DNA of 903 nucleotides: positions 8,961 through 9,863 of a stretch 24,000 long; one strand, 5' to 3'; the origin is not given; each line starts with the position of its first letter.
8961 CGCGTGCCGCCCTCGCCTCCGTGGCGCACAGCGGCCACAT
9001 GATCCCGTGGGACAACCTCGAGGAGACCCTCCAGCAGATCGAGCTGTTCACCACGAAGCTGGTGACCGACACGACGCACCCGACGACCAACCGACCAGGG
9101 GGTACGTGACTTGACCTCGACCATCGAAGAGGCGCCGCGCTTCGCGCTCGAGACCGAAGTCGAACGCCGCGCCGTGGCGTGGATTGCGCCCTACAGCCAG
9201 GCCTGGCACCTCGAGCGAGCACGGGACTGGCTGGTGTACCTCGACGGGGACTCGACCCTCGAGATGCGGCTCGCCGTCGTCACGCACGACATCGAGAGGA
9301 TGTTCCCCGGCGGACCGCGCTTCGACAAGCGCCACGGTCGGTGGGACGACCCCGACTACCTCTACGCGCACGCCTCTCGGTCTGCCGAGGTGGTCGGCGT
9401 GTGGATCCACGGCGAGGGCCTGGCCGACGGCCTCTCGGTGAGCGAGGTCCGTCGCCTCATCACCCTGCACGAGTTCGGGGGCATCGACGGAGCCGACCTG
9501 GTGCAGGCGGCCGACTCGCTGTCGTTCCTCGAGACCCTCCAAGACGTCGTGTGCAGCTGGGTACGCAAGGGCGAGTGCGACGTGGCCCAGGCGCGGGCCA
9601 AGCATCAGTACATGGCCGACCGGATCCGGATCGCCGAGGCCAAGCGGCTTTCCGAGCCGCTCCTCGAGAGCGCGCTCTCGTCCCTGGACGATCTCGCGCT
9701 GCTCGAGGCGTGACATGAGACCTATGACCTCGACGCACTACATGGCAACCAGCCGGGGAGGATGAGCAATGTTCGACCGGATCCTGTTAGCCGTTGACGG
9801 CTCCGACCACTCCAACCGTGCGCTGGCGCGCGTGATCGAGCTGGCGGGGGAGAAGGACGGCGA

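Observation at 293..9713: IclR-linked operon joining a phenylphosphate-synthase-like phosphotransferase to a NicX / hydrolase / amidase ring-cleavage module and an NCS1 permease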

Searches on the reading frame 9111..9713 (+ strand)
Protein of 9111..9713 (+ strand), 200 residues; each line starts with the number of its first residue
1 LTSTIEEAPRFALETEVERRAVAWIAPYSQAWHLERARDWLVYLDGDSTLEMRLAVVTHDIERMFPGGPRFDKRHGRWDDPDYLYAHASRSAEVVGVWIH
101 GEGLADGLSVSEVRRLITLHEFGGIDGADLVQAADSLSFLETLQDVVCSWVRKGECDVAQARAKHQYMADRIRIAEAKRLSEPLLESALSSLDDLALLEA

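Call 6: search_protein_families(library=pfam, proteins=[window:9111-9713:+], max_evalue=0.01)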
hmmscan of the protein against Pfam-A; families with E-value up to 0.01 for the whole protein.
window:9111-9713:+ (200 aa): 0 families

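Call 9: search_solved_structures(query=window:9111-9713:+, max_evalue=1)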
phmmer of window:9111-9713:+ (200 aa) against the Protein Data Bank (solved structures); distinct sequences matched with E-value up to 1: 1.
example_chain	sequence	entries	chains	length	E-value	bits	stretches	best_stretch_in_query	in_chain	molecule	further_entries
5myj_BP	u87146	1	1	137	0.014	18.2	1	67-155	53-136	50S ribosomal protein L16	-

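Call 11: search_protein_families(library=ncbifam, proteins=[window:9111-9713:+], max_evalue=0.01)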
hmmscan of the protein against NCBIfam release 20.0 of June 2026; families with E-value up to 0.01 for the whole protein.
window:9111-9713:+ (200 aa): 0 families

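Call 32: find_homologous_proteins(query=window:9111-9713:+, max_evalue=0.00001)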
Query window:9111-9713:+ (200 aa): 430 proteins with E <= 0.00001 among 1058 candidates; the best 120 are listed.
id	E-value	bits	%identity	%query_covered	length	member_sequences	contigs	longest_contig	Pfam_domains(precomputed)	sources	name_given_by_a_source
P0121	1.1e-125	435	98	100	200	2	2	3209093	-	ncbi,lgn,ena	-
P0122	2.2e-125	434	99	100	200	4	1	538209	-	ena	-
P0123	6.6e-125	432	97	100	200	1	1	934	-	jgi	jgi:hypothetical protein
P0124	1.0e-123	428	96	100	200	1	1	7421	-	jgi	jgi:hypothetical protein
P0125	8.0e-123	425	96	100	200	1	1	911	-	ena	-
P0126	8.4e-101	354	81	98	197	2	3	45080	-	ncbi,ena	-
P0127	2.0e-98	346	78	100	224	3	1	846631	-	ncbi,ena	-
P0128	3.8e-98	345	80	98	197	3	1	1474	-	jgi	-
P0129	3.8e-98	345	81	98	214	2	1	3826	-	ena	-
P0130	7.0e-98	344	79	98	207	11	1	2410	-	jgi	jgi:hypothetical protein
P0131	1.5e-97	343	80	98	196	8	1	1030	-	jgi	jgi:hypothetical protein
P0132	8.4e-96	337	77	98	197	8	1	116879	-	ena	-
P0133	1.1e-94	334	77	98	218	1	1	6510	-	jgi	jgi:hypothetical protein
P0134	1.9e-94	333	76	98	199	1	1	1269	-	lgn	-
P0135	2.4e-94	333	77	98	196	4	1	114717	-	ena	-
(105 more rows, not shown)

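Call 33: find_encoding_contigs(protein=P0122, flank=10000, max_places=2)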
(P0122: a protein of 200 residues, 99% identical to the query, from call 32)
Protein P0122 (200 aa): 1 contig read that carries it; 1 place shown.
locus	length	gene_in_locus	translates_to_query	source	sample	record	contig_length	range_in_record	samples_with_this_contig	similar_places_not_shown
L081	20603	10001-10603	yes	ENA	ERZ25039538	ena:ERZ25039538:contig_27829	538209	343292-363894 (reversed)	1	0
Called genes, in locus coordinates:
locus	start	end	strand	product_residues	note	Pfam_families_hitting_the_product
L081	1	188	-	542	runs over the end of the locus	PF00941:FAD_binding_5, PF03450:CO_deh_flav_C, PF06240:COXG, PF10604:Polyketide_cyc2 (weak), PF03364:Polyketide_cyc (weak)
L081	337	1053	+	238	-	PF00392:GntR, PF07729:FCD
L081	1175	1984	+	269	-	PF12802:MarR_2, PF25213:HVO_A0261_N (weak), PF01047:MarR (weak), PF01978:TrmB (weak), PF09339:HTH_IclR, PF13412:HTH_24 (faint), PF01614:IclR_C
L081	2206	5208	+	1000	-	PF00391:PEP-utilizers, PF01326:PPDK_N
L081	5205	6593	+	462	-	PF01425:Amidase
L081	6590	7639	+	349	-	PF26233:NicX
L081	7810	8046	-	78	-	-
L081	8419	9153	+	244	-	PF02133:Transp_cyt_pur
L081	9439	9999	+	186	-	PF00561:Abhydrolase_1 (faint), PF12697:Abhydrolase_6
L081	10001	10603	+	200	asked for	-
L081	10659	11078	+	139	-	PF00582:Usp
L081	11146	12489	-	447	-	PF00501:AMP-binding, PF13193:AMP-binding_C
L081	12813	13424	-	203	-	PF16925:TetR_C_13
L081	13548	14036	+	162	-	-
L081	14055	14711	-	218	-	PF06736:TMEM175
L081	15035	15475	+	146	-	PF01738:DLH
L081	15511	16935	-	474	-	PF02133:Transp_cyt_pur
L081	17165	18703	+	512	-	PF03007:WS_DGAT_cat, PF06974:WS_DGAT_C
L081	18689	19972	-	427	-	PF02441:Flavoprotein, PF04127:DFP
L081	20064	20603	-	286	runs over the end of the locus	PF00296:Bac_luciferase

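Call 36: search_protein_families(library=pfam, alignment_id=A2, max_evalue=10)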
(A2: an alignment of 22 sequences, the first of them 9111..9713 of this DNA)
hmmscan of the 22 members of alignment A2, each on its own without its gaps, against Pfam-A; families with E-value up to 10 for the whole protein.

A. member 1, window:9111-9713:+ (200 aa): 1 family
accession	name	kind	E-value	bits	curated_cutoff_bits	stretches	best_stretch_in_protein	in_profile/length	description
PF11945.13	WASH_WAHD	-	0.33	10.8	24.2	1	132-178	21-64/292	WAHD domain of WASH complex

B. families by the number of members that match (of 22 scanned): 9 families
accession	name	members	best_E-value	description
PF13875.12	DUF4202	7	0.0017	Domain of unknown function (DUF4202)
PF11945.13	WASH_WAHD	2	0.27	WAHD domain of WASH complex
PF12850.12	Metallophos_2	1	0.067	Calcineurin-like phosphoesterase superfamily domain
PF22766.2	ZW10_C2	1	0.1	ZW10 C-terminal helical domain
PF20138.4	DUF6528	1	0.11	Family of unknown function (DUF6528)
PF03537.19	Glyco_hydro_114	1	0.11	Glycoside-hydrolase family GH114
PF05136.18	Phage_portal_2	1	0.13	Phage portal protein, lambda family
PF14043.11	WVELL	1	0.14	WVELL protein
PF20859.2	RHA1_ro05818_N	1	0.64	Hypothetical protein RHA1_ro05818, N-terminal helical domain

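Call 37: search_solved_structures(query=A2, max_evalue=10)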
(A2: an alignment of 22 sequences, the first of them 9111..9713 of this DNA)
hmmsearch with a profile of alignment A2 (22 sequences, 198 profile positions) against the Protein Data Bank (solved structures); distinct sequences matched with E-value up to 10: 3.
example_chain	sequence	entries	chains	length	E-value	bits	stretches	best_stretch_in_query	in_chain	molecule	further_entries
5myj_BP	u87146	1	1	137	0.064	15.9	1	84-132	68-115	50S ribosomal protein L16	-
9qt5_G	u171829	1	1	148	0.53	12.9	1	116-183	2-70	Large ribosomal subunit protein bL9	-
1mdc_A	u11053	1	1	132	1.4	11.6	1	124-169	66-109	INSECT FATTY ACID BINDING PROTEIN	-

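Call 42: predict_structure(alignment_id=A2)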
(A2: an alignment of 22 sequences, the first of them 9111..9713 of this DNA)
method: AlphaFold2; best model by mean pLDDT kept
length: 200 residues; sequences in the alignment: 22
mean_pLDDT: 80.7   pTM: 0.75
mean pLDDT of the five models: 80.7, 79.2, 76.6, 72.9, 72.3
residues with pLDDT >= 90: 72; 70-90: 79; 50-70: 45; < 50: 4
segments of 3 or more residues with pLDDT < 50: 1-4
pLDDT, mean of each block of 10 residues (from residue 1): 58 85 81 92 92 82 60 65 62 75 78 70 72 94 92 90 93 94 96 84
secondary structure, 60 per line:
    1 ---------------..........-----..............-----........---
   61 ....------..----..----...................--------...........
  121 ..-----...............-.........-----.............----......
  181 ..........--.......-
elements in order: H16-25 H31-44 H50-57 H61-64 H83-101 H110-122 H128-142 H144-152 H158-170 H175-190 H193-199

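Call 44: fold_search(model_id=the predicted structure, library=pdb)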
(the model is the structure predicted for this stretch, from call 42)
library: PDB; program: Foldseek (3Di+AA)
matches with E <= 10: 247; with E <= 0.001: 0
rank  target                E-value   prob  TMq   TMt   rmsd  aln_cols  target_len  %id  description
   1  5dqv_B                2.7e-03  1.00  0.56  0.60   5.7       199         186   17  The crystal structure of Bacillus subtilis YpgQ (released 2016-04-27)
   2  5ihy_B                4.1e-03  1.00  0.57  0.58   6.1       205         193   17  The crystal structure of Bacillus subtilis SeMet-YpgQ (released 2016-04-27)
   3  2qgs_B                7.6e-02  1.00  0.51  0.51   6.6       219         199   11  Crystal structure of SE1688 protein from Staphylococcus epidermidis. Northeast Structural Genomics Consortium target S (released 2007-07-17)
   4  5yox_G                5.9e-01  0.85  0.43  0.48   7.1       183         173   14  HD domain-containing protein YGK1(YGL101W) (released 2018-11-21)
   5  5yox_D                6.1e-01  0.57  0.38  0.42  13.8       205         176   11  HD domain-containing protein YGK1(YGL101W) (released 2018-11-21)
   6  4s1b_D                6.1e-01  0.35  0.33  0.32  11.7       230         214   10  Crystal Structure of L. monocytogenes phosphodiesterase PgpH HD domain in complex with Cyclic-di-AMP (released 2015-02-11)
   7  9chy_A                7.1e-01  0.77  0.44  0.48  10.0       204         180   14  Crystal structure of the human MESH1 (D66K)-PAPS complex (released 2025-12-10)
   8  4l1j_B                8.2e-01  0.80  0.49  0.50   7.9       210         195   10  Three dimensional structure of mutant D143A of human HD domain-containing protein 2, Northeast Structural Genomics Con (released 2013-06-19)
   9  7qod_A                8.2e-01  0.47  0.39  0.40  11.0       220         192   17  Native structure of a small alarmone hydrolase (RelH) from Corynebacterium glutamicum (released 2022-07-13)
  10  5uwf_D                8.2e-01  0.21  0.28  0.20  13.1       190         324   11  Crystal structure of human PDE10A in complex with inhibitor 16d (released 2017-04-26)
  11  3mzo_B                9.4e-01  0.38  0.36  0.35   9.6       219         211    8  Crystal structure of a HD-domain phosphohydrolase (lin2634) from LISTERIA INNOCUA at 1.98 A resolution (released 2010-05-26)
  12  5ede_C                9.9e-01  0.21  0.30  0.22  14.6       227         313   13  CRYSTAL STRUCTURE OF HUMAN PHOSPHODIESTERASE 10 IN COMPLEX WITH c13c(cc(s1)C(NCC2OCCC2)=O)c(nn3c4ccc(cc4)Cl)C, micromo (released 2016-03-09)
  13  6g31_H                9.9e-01  0.06  0.16  0.13  18.0       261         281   13  Crystal structure of human geranylgeranyl diphosphate synthase mutant D188Y bound to zoledronate (released 2018-10-17)
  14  3kh1_B                1.0e+00  0.77  0.50  0.52   5.7       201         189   14  Crystal structure of Predicted metal-dependent phosphohydrolase (ZP_00055740.2) from Magnetospirillum magnetotacticum  (released 2009-11-24)
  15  3kh1_A                1.2e+00  0.72  0.50  0.51   6.0       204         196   15  Crystal structure of Predicted metal-dependent phosphohydrolase (ZP_00055740.2) from Magnetospirillum magnetotacticum  (released 2009-11-24)
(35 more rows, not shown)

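Call 58: search_protein_representatives(alignment_id=A2)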
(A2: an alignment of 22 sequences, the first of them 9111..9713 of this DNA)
Query: 22 sequences, 198 profile positions. Proteins with E-value up to 0.001 (for the whole library): 507; up to 1e-10: 254; up to 1e-30: 35. The best 150 are listed.
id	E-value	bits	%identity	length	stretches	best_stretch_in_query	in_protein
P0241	1.5e-103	360.6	-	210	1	2-196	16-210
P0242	2.8e-57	209.7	-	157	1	57-165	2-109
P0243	8.9e-56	204.8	-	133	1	84-197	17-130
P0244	1.4e-52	194.3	-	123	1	1-109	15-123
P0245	4.6e-52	192.6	-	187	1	16-191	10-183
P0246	8.5e-51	188.5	-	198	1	10-189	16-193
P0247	5.2e-48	179.4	-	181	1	20-190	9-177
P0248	6.2e-45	169.4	-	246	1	17-194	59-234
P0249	3.9e-44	166.8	-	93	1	107-196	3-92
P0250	7.8e-44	165.8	-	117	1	1-89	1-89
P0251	9.6e-42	159.0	-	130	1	7-121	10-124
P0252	4.3e-41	156.8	-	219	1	22-196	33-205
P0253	6.9e-41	156.2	-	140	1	64-194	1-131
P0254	7.0e-41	156.1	-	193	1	21-191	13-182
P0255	8.7e-41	155.8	-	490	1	16-194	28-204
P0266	2.2e-34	135.0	-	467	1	15-194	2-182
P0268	5.4e-34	133.7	-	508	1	15-195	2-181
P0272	8.5e-32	126.5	-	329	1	19-194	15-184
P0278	7.6e-30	120.1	-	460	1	27-196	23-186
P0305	2.6e-22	95.6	-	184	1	29-191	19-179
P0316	7.7e-21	90.7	-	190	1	28-195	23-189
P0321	2.5e-20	89.1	-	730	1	54-170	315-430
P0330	1.0e-19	87.0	-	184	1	32-195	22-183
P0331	1.1e-19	87.0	-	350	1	22-194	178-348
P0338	2.8e-19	85.6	-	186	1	30-196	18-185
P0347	9.6e-19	83.9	-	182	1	31-195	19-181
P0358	8.2e-18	80.9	-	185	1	31-196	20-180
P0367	1.5e-16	76.7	-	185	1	31-194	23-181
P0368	1.6e-16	76.7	-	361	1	32-195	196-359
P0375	2.9e-16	75.8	-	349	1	14-195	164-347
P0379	3.8e-16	75.4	-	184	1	30-195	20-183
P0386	6.5e-16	74.6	-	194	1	32-195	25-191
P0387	9.2e-16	74.2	-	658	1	29-195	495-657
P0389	1.1e-15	73.9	-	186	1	39-193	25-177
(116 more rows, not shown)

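Call 59: search_protein_families(library=pfam, proteins=[P0255, P0266, P0268, P0278, P0321, P0387, P0272, P0331, P0368, P0375], max_evalue=0.01)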
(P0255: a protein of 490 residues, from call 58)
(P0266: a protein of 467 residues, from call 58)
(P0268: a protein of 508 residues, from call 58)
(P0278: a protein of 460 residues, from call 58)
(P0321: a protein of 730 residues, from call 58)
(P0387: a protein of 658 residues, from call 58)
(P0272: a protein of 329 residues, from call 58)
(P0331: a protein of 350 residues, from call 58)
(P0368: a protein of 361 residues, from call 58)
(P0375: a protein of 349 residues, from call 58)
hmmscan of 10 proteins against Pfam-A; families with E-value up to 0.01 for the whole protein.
P0255 (490 aa): 5 families
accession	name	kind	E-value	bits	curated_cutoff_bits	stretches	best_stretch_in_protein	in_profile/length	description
PF00561.26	Abhydrolase_1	-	1.2e-22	81.3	25.8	2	251-337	3-92/245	alpha/beta hydrolase fold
PF12697.13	Abhydrolase_6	-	1.5e-20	75.2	26.3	1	252-472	2-211/217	Alpha/beta hydrolase family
PF12146.15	Hydrolase_4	-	1.2e-11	44.8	27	1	272-471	29-237/239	Serine aminopeptidase, S33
PF08386.16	Abhydrolase_4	-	0.00026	21.5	21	1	402-468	15-75/103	TAP-like protein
PF13875.12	DUF4202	-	0.00036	20.9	35.1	1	48-154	34-138/183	Domain of unknown function (DUF4202)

P0266 (467 aa): 2 families
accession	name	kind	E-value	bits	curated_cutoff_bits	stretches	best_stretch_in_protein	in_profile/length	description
PF04199.19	Cyclase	-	3e-19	70.1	23.1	1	220-398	17-140/142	Putative cyclase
PF13875.12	DUF4202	-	6.3e-06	26.6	35.1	1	21-130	31-138/183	Domain of unknown function (DUF4202)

P0268 (508 aa): 6 families
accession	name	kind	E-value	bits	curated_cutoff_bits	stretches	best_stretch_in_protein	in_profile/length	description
PF08240.17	ADH_N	-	9e-18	64.9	23.5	1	215-301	2-100/104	Alcohol dehydrogenase GroES-like domain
PF00107.32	ADH_zinc_N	-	1.8e-12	47.8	31.8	1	346-433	1-87/129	Zinc-binding dehydrogenase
PF13602.12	ADH_zinc_N_2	-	3.6e-11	44.6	27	1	378-501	1-133/134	Zinc-binding dehydrogenase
PF13875.12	DUF4202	-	2.2e-09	37.8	35.1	1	23-135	33-143/183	Domain of unknown function (DUF4202)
PF01966.28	HD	-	0.0013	19.5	22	1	26-125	13-114/116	HD domain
PF16884.10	ADH_N_2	-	0.0028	18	31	1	205-278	20-91/108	N-terminal domain of oxidoreductase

P0278 (460 aa): 3 families
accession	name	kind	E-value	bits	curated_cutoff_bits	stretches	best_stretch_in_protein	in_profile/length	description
PF00941.27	FAD_binding_5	-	5.1e-48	163.5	27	1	189-357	4-169/170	FAD binding domain in molybdopterin dehydrogenase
PF13875.12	DUF4202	-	2.9e-09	37.4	35.1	1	21-136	24-140/183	Domain of unknown function (DUF4202)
PF03450.22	CO_deh_flav_C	-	1.1e-06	29.1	25.5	0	370-406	6-46/102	CO dehydrogenase flavoprotein C-terminal domain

P0321 (730 aa): 3 families
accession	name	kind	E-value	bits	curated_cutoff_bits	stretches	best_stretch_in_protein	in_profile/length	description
PF01326.24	PPDK_N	-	9.6e-21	74.8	27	2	171-217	181-227/328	Pyruvate phosphate dikinase, AMP/ATP-binding domain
PF00941.27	FAD_binding_5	-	1.1e-06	29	27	1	472-554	17-98/170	FAD binding domain in molybdopterin dehydrogenase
PF03450.22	CO_deh_flav_C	-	0.0029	18.1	25.5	1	694-726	69-101/102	CO dehydrogenase flavoprotein C-terminal domain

P0387 (658 aa): 3 families
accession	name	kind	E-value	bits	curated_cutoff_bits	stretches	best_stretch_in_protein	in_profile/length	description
PF04932.20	Wzy_C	-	1.8e-09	38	31.7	1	262-417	3-149/149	O-Antigen ligase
PF13875.12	DUF4202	-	7.3e-08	32.9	35.1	1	489-644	21-170/183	Domain of unknown function (DUF4202)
PF01966.28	HD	-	0.00091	19.9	22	1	499-604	4-115/116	HD domain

P0272 (329 aa): 2 families
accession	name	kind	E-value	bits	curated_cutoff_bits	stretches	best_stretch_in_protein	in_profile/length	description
PF00941.27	FAD_binding_5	-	1.7e-22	80.4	27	1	207-314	4-108/170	FAD binding domain in molybdopterin dehydrogenase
PF13875.12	DUF4202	-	2.6e-08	34.4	35.1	1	21-137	24-141/183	Domain of unknown function (DUF4202)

P0331 (350 aa): 1 family
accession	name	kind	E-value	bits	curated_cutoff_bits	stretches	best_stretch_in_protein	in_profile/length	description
PF13875.12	DUF4202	-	2.3e-08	34.5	35.1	1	189-326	30-161/183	Domain of unknown function (DUF4202)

P0368 (361 aa): 2 families
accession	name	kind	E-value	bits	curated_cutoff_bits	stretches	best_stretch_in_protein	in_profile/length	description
PF13875.12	DUF4202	-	1.6e-13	51.3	35.1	1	193-341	27-166/183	Domain of unknown function (DUF4202)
PF04229.20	GrpB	-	3.2e-05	24.6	25.5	1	21-167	4-157/159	GrpB protein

P0375 (349 aa): 3 families
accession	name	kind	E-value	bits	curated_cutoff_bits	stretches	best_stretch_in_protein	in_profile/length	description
PF06185.18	YecM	-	1.8e-21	77.2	25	1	4-133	4-133/180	YecM protein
PF13875.12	DUF4202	-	1.5e-11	44.9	35.1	1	181-310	26-151/183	Domain of unknown function (DUF4202)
PF01966.28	HD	-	3.4e-07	31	22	1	199-292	22-114/116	HD domain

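Call 60: search_protein_families(library=pfam, proteins=[P0305, P0316, P0330, P0338, P0347, P0358, P0367, P0379, P0386, P0389], max_evalue=1)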
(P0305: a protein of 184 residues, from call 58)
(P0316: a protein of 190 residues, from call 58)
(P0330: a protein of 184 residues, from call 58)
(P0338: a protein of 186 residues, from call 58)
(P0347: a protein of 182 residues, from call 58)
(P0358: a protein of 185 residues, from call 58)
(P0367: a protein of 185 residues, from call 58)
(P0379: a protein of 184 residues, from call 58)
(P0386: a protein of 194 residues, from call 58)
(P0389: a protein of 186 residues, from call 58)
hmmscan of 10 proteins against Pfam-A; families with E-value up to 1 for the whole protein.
P0305 (184 aa): 2 families
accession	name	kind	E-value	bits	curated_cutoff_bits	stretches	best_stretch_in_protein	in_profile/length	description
PF13875.12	DUF4202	-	4.3e-12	46.6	35.1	1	26-174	34-174/183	Domain of unknown function (DUF4202)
PF01824.24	MatK_N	-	0.0077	16.4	31.4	1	89-180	42-130/331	MatK/TrnK N-terminal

P0316 (190 aa): 3 families
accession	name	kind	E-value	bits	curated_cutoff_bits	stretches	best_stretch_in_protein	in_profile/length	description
PF01966.28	HD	-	5.5e-07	30.3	22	1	27-134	3-114/116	HD domain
PF13875.12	DUF4202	-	8.5e-07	29.4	35.1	1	23-166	26-161/183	Domain of unknown function (DUF4202)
PF09070.16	PFU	-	0.15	12.7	26.2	1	86-117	78-109/113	PFU (PLAA family ubiquitin binding)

P0330 (184 aa): 5 families
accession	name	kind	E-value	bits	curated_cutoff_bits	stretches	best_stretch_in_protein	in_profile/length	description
PF13875.12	DUF4202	-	3.1e-10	40.6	35.1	1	29-162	37-163/183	Domain of unknown function (DUF4202)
PF01966.28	HD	-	0.00014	22.5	22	1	23-128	4-114/116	HD domain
PF20109.4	Trans_reg_dom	-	0.074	13.9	23.8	1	80-94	14-28/60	Proteobacterial transcriptional regulator-like domain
PF13328.12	HD_4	-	0.1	12.8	27.2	1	16-92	16-86/156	HD domain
PF21496.2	MIC5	-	0.26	11.9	27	1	12-51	28-66/74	Microneme protein MIC5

P0338 (186 aa): 5 families
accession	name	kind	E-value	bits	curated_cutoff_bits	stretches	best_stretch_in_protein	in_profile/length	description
PF13875.12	DUF4202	-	2.3e-11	44.3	35.1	1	16-172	26-171/183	Domain of unknown function (DUF4202)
PF01966.28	HD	-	1.6e-09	38.5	22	1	21-128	4-114/116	HD domain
PF25605.1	Phage_80a_gp11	-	0.064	14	27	0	70-117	2-46/76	Phage 80a gp11 protein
PF14401.11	RLAN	-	0.085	12.9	25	1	121-177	55-109/150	RimK-like ATPgrasp N-terminal domain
PF13151.12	DUF3990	-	0.11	12.6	32.2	1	128-181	71-123/152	Protein of unknown function (DUF3990)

P0347 (182 aa): 4 families
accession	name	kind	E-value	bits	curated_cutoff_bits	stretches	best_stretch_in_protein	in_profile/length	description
PF13875.12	DUF4202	-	4.5e-12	46.6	35.1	1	16-168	26-170/183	Domain of unknown function (DUF4202)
PF01966.28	HD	-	5.5e-06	27.1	22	1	21-127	4-114/116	HD domain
PF05413.17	Peptidase_C34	-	0.11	13.3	22.4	1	43-66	29-53/92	Putative closterovirus papain-like endopeptidase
PF08872.15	KGK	-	0.62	11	25.6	1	9-67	3-56/119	KGK domain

P0358 (185 aa): 2 families
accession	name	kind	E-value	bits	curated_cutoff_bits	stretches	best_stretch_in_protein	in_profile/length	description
PF13875.12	DUF4202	-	8.4e-10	39.2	35.1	1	22-166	31-170/183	Domain of unknown function (DUF4202)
PF01966.28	HD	-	0.0034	18.1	22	1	37-126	23-115/116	HD domain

P0367 (185 aa): 2 families
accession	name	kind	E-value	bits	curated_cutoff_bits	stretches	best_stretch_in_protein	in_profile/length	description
PF13875.12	DUF4202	-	5.2e-17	62.7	35.1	1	17-163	23-165/183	Domain of unknown function (DUF4202)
PF01966.28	HD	-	8.3e-06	26.5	22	1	23-125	2-112/116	HD domain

P0379 (184 aa): 3 families
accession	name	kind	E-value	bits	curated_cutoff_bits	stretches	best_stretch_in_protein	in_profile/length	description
PF13875.12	DUF4202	-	9.6e-14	52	35.1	1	14-170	22-170/183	Domain of unknown function (DUF4202)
PF01966.28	HD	-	0.00017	22.3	22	1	23-130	4-113/116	HD domain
PF12066.13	SERRATE_Ars2_N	-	0.012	16.2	27.3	1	134-183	29-78/110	SERRATE/Ars2, N-terminal domain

P0386 (194 aa): 4 families
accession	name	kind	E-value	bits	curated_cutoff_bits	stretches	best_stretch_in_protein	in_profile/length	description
PF13875.12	DUF4202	-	3.2e-17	63.4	35.1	1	15-172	20-165/183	Domain of unknown function (DUF4202)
PF01966.28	HD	-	9.5e-08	32.8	22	1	26-136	4-114/116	HD domain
PF14013.11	MT0933_antitox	-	0.14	12.8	27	0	5-17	20-32/49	MT0933-like antitoxin protein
PF13830.11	DUF4192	-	0.17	12.3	27.8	1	65-177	162-254/321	Domain of unknown function (DUF4192)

P0389 (186 aa): 3 families
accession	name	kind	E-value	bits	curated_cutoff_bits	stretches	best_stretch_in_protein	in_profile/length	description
PF13875.12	DUF4202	-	8.1e-07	29.5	35.1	1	25-134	37-143/183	Domain of unknown function (DUF4202)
PF01966.28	HD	-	0.0013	19.5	22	1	28-124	13-114/116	HD domain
PF16469.10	NPA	-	0.0042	18.2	27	1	138-184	28-74/123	Nematode polyprotein allergen ABA-1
